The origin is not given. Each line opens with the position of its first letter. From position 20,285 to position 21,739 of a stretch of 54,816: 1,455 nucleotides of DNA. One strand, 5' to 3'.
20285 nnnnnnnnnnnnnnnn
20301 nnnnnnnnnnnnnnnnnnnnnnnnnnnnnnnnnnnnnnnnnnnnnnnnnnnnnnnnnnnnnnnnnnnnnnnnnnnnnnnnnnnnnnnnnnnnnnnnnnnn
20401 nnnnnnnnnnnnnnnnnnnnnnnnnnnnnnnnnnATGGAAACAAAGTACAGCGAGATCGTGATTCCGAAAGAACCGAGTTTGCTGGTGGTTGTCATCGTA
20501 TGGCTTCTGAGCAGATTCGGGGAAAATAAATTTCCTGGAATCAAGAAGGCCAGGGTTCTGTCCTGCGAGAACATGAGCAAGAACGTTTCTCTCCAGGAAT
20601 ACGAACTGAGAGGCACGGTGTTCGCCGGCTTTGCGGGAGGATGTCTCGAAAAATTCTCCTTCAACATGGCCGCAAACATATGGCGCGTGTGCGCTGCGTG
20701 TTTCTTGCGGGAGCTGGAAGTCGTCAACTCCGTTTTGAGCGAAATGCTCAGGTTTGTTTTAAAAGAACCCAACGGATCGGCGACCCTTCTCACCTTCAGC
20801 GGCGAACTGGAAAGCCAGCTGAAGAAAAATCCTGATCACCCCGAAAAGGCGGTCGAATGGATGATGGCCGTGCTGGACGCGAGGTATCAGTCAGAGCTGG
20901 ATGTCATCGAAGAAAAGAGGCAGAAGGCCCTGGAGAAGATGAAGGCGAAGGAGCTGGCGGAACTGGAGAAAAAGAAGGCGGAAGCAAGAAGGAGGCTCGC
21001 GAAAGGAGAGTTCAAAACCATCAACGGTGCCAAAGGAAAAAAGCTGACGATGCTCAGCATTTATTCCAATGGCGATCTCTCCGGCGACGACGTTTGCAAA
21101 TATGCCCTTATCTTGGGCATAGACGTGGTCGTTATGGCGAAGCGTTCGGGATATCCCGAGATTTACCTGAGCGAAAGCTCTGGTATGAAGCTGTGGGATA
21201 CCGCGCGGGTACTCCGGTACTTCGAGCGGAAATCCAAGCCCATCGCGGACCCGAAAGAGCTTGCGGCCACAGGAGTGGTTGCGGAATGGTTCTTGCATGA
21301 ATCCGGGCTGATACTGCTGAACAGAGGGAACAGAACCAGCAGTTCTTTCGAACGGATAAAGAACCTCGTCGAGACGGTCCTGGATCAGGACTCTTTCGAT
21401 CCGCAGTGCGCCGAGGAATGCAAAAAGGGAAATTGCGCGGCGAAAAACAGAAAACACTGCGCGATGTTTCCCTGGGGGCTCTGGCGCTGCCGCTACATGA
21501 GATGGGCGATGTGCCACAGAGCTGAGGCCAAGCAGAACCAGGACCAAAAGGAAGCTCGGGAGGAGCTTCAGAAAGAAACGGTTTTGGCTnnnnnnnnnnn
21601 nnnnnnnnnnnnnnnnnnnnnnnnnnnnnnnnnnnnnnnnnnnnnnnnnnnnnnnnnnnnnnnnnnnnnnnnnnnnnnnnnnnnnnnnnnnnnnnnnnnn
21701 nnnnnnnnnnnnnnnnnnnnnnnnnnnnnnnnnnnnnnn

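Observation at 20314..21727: GC-rich cassette C: self-contained single-gene unit wedged between tRNA-Ala and tRNA-Ser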

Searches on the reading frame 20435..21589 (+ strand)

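Call 6: search_protein_families(library=pfam, proteins=[window:20435-21589:+], max_evalue=10)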
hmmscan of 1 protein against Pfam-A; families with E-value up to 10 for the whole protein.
window:20435-21589:+ (385 aa): 2 families
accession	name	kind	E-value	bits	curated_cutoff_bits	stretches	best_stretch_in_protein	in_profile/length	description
PF07956.16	DUF1690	-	0.014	16.2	29.7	1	117-188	5-76/139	Protein of Unknown function (DUF1690)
PF23301.1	EGF_PEAR1L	-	0.16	12.4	37.5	1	323-343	7-27/49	Platelet endothelial aggregation receptor 1-like, EGF domain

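Call 7: search_protein_families(library=phrogs, proteins=[window:20435-21589:+], max_evalue=10)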
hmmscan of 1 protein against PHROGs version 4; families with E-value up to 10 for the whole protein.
window:20435-21589:+ (385 aa): 0 families
